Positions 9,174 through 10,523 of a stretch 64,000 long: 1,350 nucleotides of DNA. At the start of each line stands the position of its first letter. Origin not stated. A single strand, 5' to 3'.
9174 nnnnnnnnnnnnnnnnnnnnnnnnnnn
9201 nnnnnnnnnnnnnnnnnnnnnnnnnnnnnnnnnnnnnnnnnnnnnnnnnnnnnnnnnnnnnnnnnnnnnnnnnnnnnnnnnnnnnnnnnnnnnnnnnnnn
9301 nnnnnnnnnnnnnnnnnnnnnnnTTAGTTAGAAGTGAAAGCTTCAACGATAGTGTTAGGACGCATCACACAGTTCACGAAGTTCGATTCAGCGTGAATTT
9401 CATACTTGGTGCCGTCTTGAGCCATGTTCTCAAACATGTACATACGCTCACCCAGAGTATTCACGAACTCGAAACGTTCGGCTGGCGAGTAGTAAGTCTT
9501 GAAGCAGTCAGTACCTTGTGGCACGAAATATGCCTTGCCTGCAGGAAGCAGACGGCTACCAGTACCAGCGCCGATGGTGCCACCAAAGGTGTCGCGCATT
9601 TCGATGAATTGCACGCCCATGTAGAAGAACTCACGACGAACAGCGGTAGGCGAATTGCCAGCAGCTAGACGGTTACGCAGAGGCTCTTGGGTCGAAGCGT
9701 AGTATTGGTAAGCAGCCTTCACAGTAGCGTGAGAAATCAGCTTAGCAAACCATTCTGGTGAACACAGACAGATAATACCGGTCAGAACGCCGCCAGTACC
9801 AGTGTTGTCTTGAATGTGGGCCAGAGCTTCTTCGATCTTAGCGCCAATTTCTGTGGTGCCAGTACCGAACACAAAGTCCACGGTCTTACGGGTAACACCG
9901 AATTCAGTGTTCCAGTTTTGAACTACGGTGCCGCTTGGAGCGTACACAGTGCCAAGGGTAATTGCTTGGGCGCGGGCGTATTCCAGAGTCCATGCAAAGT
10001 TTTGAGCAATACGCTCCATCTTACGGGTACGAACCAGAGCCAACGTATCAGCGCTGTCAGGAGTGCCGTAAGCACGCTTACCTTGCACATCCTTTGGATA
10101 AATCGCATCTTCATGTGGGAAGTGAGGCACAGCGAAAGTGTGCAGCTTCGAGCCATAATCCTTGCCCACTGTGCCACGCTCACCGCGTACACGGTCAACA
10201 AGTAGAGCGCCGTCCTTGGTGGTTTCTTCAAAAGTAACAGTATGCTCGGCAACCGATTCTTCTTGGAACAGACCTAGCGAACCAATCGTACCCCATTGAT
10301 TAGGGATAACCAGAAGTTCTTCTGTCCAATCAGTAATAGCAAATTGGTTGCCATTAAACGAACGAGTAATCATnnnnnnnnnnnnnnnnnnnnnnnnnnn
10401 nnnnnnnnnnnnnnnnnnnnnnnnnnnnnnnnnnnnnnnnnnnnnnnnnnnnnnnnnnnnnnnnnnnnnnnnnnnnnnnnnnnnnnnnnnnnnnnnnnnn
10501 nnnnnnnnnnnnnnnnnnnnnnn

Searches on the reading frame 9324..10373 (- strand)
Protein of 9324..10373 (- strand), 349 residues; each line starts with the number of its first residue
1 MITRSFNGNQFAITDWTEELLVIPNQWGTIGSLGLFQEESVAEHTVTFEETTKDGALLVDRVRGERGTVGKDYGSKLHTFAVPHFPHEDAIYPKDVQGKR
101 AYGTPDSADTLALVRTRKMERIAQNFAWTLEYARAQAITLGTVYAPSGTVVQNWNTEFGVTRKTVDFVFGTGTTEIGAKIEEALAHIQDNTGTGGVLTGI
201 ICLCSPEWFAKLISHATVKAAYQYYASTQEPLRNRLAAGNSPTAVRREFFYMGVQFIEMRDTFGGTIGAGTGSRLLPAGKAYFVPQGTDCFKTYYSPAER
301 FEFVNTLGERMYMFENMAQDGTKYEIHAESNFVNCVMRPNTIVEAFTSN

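Call 26: search_protein_families(library=phrogs, proteins=[window:9324-10373:-], max_evalue=0.00001)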
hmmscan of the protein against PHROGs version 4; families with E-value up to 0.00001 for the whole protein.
window:9324-10373:- (349 aa): 1 family
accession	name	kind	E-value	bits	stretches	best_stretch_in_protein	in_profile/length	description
phrog_29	-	head and packaging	8.6e-63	214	1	8-345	26-356/439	major head protein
